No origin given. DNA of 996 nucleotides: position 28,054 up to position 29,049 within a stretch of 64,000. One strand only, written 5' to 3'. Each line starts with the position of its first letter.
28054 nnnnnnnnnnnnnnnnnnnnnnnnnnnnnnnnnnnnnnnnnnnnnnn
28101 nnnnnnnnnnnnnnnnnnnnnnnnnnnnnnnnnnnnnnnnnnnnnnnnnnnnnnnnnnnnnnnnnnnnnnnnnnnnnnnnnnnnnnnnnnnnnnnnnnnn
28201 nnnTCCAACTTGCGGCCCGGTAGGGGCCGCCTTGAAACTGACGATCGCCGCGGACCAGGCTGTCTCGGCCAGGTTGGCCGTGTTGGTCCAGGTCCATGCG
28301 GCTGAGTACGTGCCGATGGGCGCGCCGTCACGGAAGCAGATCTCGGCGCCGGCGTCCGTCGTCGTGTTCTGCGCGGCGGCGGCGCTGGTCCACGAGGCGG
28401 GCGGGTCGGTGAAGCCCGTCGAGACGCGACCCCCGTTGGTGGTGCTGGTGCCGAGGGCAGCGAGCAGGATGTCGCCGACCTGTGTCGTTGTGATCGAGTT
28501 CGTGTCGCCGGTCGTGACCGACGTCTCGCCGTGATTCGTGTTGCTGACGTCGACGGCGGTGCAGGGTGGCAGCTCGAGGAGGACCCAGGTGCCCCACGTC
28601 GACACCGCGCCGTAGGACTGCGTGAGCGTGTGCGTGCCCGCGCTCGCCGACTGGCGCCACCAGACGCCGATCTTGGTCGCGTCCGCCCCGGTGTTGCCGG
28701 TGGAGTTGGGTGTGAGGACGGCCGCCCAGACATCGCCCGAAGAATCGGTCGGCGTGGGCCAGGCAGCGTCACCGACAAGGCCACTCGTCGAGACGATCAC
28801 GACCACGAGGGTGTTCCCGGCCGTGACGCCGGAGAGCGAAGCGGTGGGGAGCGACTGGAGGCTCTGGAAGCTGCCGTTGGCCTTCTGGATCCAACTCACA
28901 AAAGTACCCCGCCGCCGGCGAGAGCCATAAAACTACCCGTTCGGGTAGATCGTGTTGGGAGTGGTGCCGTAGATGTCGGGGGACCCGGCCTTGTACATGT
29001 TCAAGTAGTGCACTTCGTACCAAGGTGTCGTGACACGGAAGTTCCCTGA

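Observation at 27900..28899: Sharp GC-content island (~70% against ~55-60% background) confined to the N-terminal domain of the repeat protein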

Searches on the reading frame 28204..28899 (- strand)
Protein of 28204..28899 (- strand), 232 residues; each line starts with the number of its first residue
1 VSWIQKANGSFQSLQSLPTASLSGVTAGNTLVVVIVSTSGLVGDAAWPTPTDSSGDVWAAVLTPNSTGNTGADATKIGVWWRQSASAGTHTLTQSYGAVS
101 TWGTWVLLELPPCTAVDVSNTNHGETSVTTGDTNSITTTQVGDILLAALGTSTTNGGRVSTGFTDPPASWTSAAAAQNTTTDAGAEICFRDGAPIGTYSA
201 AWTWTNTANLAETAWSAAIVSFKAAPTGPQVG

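Call 14: find_homologous_proteins(query=window:28204-28899:-, max_evalue=0.001)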
Query window:28204-28899:- (232 aa): 3 proteins with E <= 0.001 among 3183 candidates.
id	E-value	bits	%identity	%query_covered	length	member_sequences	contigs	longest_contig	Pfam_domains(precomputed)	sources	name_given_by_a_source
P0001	2.4e-40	157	40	100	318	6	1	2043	PF07679.23,PF13927.13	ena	-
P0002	4.7e-14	71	37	91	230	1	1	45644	-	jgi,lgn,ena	-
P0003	2.5e-10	58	32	91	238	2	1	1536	-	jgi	jgi:hypothetical protein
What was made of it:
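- On Uncharacterised N-terminal beta-sandwich module family of phage proteins (profile A2/A3; no Pfam, significant PHROG or NCBIfam entry): phmmer gives 2.4e-40 to P0001 at 100% coverage (call 14).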

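Call 16: find_encoding_contigs(protein=P0002, flank=10000, max_places=3)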
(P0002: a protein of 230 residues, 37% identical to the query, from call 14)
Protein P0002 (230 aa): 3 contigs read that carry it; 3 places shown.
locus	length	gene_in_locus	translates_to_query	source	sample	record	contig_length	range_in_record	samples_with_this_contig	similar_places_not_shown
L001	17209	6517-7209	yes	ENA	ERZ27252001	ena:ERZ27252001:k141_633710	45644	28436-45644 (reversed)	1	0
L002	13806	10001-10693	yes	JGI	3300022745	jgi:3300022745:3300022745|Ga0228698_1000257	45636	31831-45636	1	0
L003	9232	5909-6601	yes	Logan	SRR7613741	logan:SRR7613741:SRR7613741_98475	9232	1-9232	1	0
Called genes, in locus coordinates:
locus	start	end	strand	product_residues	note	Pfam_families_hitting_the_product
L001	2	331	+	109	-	?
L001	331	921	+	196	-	-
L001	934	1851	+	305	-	PF25209:Phage_capsid_4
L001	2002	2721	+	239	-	-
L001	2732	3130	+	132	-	-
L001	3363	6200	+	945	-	-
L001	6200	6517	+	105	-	-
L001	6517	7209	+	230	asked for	-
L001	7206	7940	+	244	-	-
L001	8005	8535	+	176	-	PF08241:Methyltransf_11 (weak)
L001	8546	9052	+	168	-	-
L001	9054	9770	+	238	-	-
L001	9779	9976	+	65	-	-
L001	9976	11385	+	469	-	PF11134:Phage_stabilise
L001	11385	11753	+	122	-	-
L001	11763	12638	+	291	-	-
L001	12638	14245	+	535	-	-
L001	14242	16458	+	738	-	-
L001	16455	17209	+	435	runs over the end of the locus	PF01071:GARS_A (weak), PF02843:GARS_C (faint)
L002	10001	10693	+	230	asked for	-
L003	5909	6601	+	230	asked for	-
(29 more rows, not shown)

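Call 26: find_homologous_proteins(query=A2, max_evalue=0.001)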
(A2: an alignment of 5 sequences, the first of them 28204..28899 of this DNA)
Query A2 (5 sequences) (232 aa, profile of the alignment): 97 proteins with E <= 0.001 among 8000 candidates.
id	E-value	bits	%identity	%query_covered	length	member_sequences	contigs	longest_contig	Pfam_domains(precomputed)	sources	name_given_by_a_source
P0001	5.4e-93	329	40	100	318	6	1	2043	PF07679.23,PF13927.13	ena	-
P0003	3.4e-82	294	32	91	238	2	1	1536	-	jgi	jgi:hypothetical protein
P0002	2.3e-76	275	37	91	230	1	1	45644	-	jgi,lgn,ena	-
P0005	9.5e-76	273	40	96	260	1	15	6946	-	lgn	-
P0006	2.7e-67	245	40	96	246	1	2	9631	-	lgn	-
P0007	4.9e-67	244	48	95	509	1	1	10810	-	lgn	-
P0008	1.9e-65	239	46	95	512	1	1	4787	-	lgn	-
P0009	1.3e-60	223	38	98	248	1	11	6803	-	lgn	-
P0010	2.6e-59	219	34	88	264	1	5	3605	-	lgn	-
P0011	3.8e-58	215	29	85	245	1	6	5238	-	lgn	-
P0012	4.4e-53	198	29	80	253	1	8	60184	-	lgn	-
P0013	7.7e-53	198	30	88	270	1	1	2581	-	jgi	jgi:hypothetical protein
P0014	1.1e-49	187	43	71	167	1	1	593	-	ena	-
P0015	5.9e-39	152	38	100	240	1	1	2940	-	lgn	-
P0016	1.1e-38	151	38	96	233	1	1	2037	-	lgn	-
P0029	5.3e-32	129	34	88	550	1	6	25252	-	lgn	-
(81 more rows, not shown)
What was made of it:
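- The annotated frame carries strong protein homology (calls 14, 26).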

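Call 33: search_protein_representatives(alignment_id=A2)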
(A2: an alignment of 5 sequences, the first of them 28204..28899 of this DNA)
Query: 5 sequences, 233 profile positions. Proteins with E-value up to 0.001 (for the whole library): 1654; up to 1e-10: 407; up to 1e-30: 47. The best 150 are listed.
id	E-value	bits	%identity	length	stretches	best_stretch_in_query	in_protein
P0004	5.1e-111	386.3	-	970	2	1-224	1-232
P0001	1.7e-93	329.0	-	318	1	1-229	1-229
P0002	7.4e-77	274.6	-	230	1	2-233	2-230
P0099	3.2e-72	259.4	-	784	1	1-227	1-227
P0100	3.5e-70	252.7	-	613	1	1-225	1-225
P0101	1.6e-69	250.6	-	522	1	1-227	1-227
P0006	8.5e-68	244.9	-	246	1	1-226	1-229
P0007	1.6e-67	244.1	-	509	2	3-226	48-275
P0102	7.4e-58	212.4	-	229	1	4-220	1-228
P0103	5.4e-57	209.6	-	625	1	1-227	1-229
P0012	1.4e-53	198.4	-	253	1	15-226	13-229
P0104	3.5e-53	197.1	-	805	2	1-225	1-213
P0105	6.4e-51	189.7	-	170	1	73-225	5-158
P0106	2.9e-47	177.7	-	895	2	1-225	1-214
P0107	5.6e-45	170.2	-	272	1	19-222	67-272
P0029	1.7e-32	129.4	-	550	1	2-228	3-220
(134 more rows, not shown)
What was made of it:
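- On Uncharacterised N-terminal beta-sandwich module family of phage proteins (profile A2/A3; no Pfam, significant PHROG or NCBIfam entry): The profile search returns 1654 representatives (call 33). In most of the top 150 representatives the match starts within the first ~20 residues (call 33).
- There are 97 hits and 1654 cluster representatives (calls 26, 33).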

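Call 34: predict_structure(alignment_id=A3)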
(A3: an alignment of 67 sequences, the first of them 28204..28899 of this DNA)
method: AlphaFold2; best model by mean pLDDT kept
length: 232 residues; sequences in the alignment: 67
mean_pLDDT: 92.6   pTM: 0.91
mean pLDDT of the five models: 92.6, 92.4, 92.3, 92.0, 91.5
residues with pLDDT >= 90: 182; 70-90: 41; 50-70: 8; < 50: 1
segments of 3 or more residues with pLDDT < 50: none
pLDDT, mean of each block of 10 residues (from residue 1): 85 92 98 96 96 98 95 94 98 92 97 97 90 96 96 86 92 94 94 95 80 92 86 54
secondary structure, 60 per line:
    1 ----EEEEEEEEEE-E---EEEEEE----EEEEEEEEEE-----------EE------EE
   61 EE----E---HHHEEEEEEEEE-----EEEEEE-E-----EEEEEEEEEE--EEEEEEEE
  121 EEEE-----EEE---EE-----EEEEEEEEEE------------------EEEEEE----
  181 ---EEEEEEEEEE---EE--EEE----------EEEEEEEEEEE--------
elements in order: E5-14 E20-25 E30-39 E59-62 E74-82 E88-93 E101-110 E113-124 E130-132 E143-152 E171-176 E184-193 E201-203 E214-224
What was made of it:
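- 28225..28899 (-): The GC/GC3 island, codons 1-225. It encodes a complete ~228-aa all-beta module with foreign codon usage. The AF2 model has pLDDT 92.6 and is all-beta (call 34).
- On Uncharacterised N-terminal beta-sandwich module family of phage proteins (profile A2/A3; no Pfam, significant PHROG or NCBIfam entry): AF2 pLDDT 92.6, 14 strands (call 34).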

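Call 41: find_related_loci(query=A2, collection=genome_contigs, flank=8000)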
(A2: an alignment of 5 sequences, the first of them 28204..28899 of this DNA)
Query A2 (232 aa) in genome_contigs; peptide patterns used: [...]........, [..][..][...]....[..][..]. (x = any residue, [..] = any of these).
62 stretches matched a pattern; 1 encode a relative of the query (tblastn E <= 1e-3); 1 distinct loci.
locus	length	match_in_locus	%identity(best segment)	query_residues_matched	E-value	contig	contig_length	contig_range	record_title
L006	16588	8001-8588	33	22-225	5e-17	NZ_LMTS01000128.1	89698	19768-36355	Variovorax sp. WDL1 contig_281, whole genome shotgun sequence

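Call 45: fold_search(model_id=the predicted structure, library=viral)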
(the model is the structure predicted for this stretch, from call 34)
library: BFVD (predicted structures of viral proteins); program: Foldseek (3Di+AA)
matches with E <= 10: 952; with E <= 0.001: 62
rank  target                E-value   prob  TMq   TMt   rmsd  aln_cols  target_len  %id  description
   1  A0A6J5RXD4            2.8e-13  1.00  0.83  0.37   2.7       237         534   22  Uncharacterized protein [uncultured Caudovirales phage]
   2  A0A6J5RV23            2.0e-10  1.00  0.67  0.49   4.3       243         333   21  Ig-like domain-containing protein [uncultured Caudovirales phage]
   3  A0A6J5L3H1            3.3e-10  1.00  0.66  0.66   5.8       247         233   19  Uncharacterized protein [uncultured Caudovirales phage]
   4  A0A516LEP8            3.5e-10  1.00  0.67  0.41   5.2       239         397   20  (no name in the UniProt tables at hand)
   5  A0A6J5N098            2.3e-09  1.00  0.73  0.67   3.9       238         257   18  Uncharacterized protein [uncultured Caudovirales phage]
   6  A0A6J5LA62            3.7e-09  1.00  0.75  0.70   3.4       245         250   18  Uncharacterized protein [uncultured Caudovirales phage]
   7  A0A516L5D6            1.5e-08  1.00  0.66  0.70   4.5       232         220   13  (no name in the UniProt tables at hand)
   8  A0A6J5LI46            2.2e-08  1.00  0.69  0.73   4.9       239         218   13  Uncharacterized protein [uncultured Caudovirales phage]
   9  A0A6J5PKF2            2.9e-08  1.00  0.62  0.57   6.4       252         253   20  Uncharacterized protein [uncultured Caudovirales phage]
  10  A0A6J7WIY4            1.1e-07  1.00  0.60  0.61   5.0       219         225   19  Uncharacterized protein [uncultured Caudovirales phage]
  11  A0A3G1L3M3            1.3e-07  1.00  0.55  0.52   7.9       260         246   14  Uncharacterized protein [Synechococcus phage S-CBWM1]
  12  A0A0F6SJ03            1.7e-07  1.00  0.54  0.52   5.7       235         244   16  Uncharacterized protein [Sinorhizobium phage phiN3]
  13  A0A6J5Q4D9            2.0e-07  1.00  0.68  0.40   3.6       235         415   18  Uncharacterized protein [uncultured Caudovirales phage]
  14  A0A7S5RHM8            2.0e-07  1.00  0.58  0.46   5.9       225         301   15  (no name in the UniProt tables at hand)
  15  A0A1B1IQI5            2.6e-07  1.00  0.69  0.22   4.0       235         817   17  (no name in the UniProt tables at hand)
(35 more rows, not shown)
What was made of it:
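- On Uncharacterised N-terminal beta-sandwich module family of phage proteins (profile A2/A3; no Pfam, significant PHROG or NCBIfam entry): BFVD matches have TM up to 0.83 (call 45).
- Closest known: Actinophage 'minor tail proteins'. Same: Full-length fold similarity to the island model: Foldseek E of 1e-6 to 1e-5 and TM 0.52-0.70 over ~225 columns (call 45).
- Phage and fibre context: BFVD gives full-length fold matches to uncultured Caudovirales proteins and to actinophage minor tail proteins (call 45).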

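Call 46: search_protein_families(library=pfam, proteins=[L006:23-1147:+, L006:1364-2293:+, L006:2290-3738:+, L006:3728-4417:+, L006:5999-6739:+, L006:7935-9578:+, L006:9582-10229:+, L006:11380-12036:+, L006:12033-14141:+, L006:14287-16278:+], max_evalue=0.001)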
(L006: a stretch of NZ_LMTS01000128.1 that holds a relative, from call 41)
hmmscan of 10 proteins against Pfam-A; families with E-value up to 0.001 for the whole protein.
L006:23-1147:+ (374 aa): 1 family
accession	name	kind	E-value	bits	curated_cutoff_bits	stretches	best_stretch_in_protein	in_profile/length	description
PF01555.25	N6_N4_Mtase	-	3.5e-12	47.2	26.7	1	33-347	2-216/221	DNA methylase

L006:1364-2293:+ (309 aa): 0 families

L006:2290-3738:+ (482 aa): 4 families
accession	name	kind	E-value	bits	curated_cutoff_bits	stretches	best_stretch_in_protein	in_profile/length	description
PF03796.21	DnaB_C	-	2.8e-72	243.6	27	1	199-456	2-254/255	DnaB-like helicase C terminal domain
PF00772.26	DnaB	-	5.6e-31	107.1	23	1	22-123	2-103/103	DnaB-like helicase N terminal domain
PF13481.12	AAA_25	-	4.3e-05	23.7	27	1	210-379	25-191/195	AAA domain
PF20307.4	divDNAB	-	0.00048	19.3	26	0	185-243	43-103/356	Divergent DnaB-like ATPase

L006:3728-4417:+ (229 aa): 1 family
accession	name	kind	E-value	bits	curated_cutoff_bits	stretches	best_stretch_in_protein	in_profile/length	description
PF12802.13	MarR_2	-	0.00034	21.2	27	1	65-116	7-57/61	MarR family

L006:5999-6739:+ (246 aa): 0 families

L006:7935-9578:+ (547 aa): 0 families

L006:9582-10229:+ (215 aa): 1 family
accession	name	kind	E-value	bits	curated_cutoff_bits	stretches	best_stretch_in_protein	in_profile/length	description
PF23140.1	Gp80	-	3.3e-20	73.2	27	2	99-211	33-127/128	Podophage GP4 fiber I protein gp80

L006:11380-12036:+ (218 aa): 1 family
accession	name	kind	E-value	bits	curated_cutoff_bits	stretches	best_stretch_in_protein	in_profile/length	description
PF07278.17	DUF1441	-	8.8e-07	29.4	35.1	1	145-208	80-143/147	Protein of unknown function (DUF1441)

L006:12033-14141:+ (702 aa): 2 families
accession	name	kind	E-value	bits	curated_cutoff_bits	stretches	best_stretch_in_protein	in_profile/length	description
PF20454.4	GpA_nuclease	-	2.9e-64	217.5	22.5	1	327-648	1-294/294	Terminase large subunit gpA, endonuclease domain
PF05876.18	GpA_ATPase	-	4.6e-58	197.2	25.6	1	46-296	4-244/247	Phage terminase large subunit gpA, ATPase domain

L006:14287-16278:+ (663 aa): 1 family
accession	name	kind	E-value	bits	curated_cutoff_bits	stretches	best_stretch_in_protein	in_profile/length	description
PF05136.18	Phage_portal_2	-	5.2e-94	315.7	32.9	1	160-535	3-354/354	Phage portal protein, lambda family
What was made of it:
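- A Variovorax prophage carries a family member next to a Gp80 fibre protein (calls 41, 46).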

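Call 47: search_protein_families(library=pfam, proteins=[L001:7206-7940:+, L001:3363-6200:+, L001:6200-6517:+, L001:8546-9052:+, L001:9054-9770:+], max_evalue=0.1)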
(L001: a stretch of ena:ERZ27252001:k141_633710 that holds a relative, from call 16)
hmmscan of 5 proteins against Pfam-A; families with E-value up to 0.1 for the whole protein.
L001:7206-7940:+ (244 aa): 1 family
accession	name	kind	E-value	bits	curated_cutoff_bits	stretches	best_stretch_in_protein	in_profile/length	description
PF00535.33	Glycos_transf_2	-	0.013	15.9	23.3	1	95-173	80-159/168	Glycosyl transferase family 2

L001:3363-6200:+ (945 aa): 0 families

L001:6200-6517:+ (105 aa): 0 families

L001:8546-9052:+ (168 aa): 5 families
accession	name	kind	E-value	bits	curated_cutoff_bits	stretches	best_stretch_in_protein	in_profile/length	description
PF18822.6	CdvA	-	0.003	18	30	1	90-146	9-65/123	CdvA-like coiled-coil domain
PF02029.20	Caldesmon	-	0.0047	16.2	50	1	54-158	222-326/498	Caldesmon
PF12128.14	DUF3584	-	0.01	13.8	31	1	40-155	213-325/1191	Protein of unknown function (DUF3584)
PF07352.17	Phage_Mu_Gam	-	0.012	16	28.3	1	100-149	3-52/149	Bacteriophage Mu Gam like protein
PF05557.18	MAD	-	0.04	12.7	30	1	34-156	51-174/661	Mitotic checkpoint protein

L001:9054-9770:+ (238 aa): 0 families

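Call 63: find_encoding_contigs(protein=P0012, flank=10000, max_places=1)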
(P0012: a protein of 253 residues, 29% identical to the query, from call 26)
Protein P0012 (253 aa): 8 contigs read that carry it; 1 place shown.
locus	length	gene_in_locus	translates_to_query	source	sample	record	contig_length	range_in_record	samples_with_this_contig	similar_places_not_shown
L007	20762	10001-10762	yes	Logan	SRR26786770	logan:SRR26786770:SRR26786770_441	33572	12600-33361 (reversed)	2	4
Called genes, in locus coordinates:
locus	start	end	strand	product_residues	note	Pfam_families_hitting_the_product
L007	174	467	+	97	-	PF06147:DUF968 (weak), PF07102:YbcO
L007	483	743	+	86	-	-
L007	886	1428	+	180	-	PF03592:Terminase_2 (weak)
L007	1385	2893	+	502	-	PF03237:Terminase_6N, PF17289:Terminase_6C (weak)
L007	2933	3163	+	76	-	-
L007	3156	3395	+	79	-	-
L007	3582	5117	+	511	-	PF04860:Phage_portal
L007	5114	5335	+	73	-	-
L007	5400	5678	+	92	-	-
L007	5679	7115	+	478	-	PF23474:Acb1, PF04233:Phage_Mu_F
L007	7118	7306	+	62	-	-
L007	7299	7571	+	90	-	-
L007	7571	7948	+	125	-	-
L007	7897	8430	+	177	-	-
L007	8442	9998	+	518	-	PF00041:fn3 (weak)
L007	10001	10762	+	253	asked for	-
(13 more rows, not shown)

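Call 64: find_encoding_contigs(protein=P0007, flank=10000, max_places=1)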
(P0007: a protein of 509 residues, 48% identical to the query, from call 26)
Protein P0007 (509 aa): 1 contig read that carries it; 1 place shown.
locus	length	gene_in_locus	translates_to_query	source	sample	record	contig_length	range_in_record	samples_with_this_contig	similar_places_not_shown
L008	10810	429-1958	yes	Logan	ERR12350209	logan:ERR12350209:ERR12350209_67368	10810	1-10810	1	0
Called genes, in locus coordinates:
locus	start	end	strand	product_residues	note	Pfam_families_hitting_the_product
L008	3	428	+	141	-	?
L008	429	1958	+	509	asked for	-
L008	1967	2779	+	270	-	-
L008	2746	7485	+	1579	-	-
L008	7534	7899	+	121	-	-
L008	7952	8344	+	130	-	-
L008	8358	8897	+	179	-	-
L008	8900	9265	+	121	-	-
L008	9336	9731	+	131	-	-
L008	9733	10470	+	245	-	-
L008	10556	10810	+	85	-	?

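Call 65: find_encoding_contigs(protein=P0029, flank=10000, max_places=1)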
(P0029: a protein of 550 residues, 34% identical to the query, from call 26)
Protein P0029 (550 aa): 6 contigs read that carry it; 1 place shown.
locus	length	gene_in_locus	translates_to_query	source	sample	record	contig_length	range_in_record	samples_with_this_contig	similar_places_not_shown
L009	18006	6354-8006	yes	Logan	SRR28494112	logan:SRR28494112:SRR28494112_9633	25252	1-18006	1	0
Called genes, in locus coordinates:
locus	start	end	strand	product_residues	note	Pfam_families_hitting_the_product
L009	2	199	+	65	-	?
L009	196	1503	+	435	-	PF04466:Terminase_3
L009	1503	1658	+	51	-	-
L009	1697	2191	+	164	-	PF13392:HNH_3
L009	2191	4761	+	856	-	PF23899:SU10_portal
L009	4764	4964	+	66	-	-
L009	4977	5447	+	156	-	-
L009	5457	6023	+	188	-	-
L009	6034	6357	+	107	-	-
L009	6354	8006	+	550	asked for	-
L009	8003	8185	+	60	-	-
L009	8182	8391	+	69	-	-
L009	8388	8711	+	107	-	-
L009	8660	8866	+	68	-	-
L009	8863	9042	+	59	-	-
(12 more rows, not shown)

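Call 70: find_encoding_contigs(protein=P0008, flank=5000, max_places=1)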
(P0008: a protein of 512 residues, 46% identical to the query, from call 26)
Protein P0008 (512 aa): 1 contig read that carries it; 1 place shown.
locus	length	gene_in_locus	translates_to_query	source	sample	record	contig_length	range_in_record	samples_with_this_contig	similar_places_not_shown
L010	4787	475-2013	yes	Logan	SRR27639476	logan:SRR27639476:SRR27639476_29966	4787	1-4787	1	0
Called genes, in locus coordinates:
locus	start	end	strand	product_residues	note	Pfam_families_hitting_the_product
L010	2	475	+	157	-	?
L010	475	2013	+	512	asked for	-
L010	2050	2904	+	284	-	-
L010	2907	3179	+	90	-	-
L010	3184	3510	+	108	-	-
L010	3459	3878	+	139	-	-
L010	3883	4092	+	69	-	-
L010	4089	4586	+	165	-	PF13539:Peptidase_M15_4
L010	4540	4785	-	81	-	?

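Call 71: find_encoding_contigs(protein=P0005, flank=5000, max_places=1)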
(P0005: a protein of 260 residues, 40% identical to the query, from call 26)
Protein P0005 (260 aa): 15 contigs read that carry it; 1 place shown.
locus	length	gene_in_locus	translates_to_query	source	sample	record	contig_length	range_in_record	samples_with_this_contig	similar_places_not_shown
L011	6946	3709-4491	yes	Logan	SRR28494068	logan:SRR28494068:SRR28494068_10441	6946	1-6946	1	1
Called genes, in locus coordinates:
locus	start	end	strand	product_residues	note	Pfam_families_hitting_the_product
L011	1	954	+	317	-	?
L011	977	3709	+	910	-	-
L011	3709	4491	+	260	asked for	-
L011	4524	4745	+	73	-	-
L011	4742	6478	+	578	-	-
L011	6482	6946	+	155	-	?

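Call 72: find_encoding_contigs(protein=P0006, flank=5000, max_places=1)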
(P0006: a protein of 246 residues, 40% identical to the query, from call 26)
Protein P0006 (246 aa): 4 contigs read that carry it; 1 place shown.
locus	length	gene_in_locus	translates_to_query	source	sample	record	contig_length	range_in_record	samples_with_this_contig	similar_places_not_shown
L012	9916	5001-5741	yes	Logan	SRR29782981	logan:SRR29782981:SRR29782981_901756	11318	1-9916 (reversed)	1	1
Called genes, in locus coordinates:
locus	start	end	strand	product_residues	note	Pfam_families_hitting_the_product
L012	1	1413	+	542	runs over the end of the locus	PF03354:TerL_ATPase, PF20441:TerL_nuclease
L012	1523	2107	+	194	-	-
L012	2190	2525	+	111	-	-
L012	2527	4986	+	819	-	-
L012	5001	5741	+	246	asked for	-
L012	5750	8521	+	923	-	-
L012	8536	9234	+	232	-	-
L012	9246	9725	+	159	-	-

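Call 73: find_encoding_contigs(protein=P0001, flank=5000, max_places=1)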
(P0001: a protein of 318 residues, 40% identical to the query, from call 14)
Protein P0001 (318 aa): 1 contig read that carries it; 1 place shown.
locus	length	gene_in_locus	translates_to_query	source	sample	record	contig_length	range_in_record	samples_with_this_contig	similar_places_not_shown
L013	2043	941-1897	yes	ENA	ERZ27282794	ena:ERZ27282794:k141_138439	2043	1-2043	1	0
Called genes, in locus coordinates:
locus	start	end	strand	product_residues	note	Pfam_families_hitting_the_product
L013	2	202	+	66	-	?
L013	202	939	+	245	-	-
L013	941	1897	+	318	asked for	PF07679:I-set (faint), PF13927:Ig_3 (weak)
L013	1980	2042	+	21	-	?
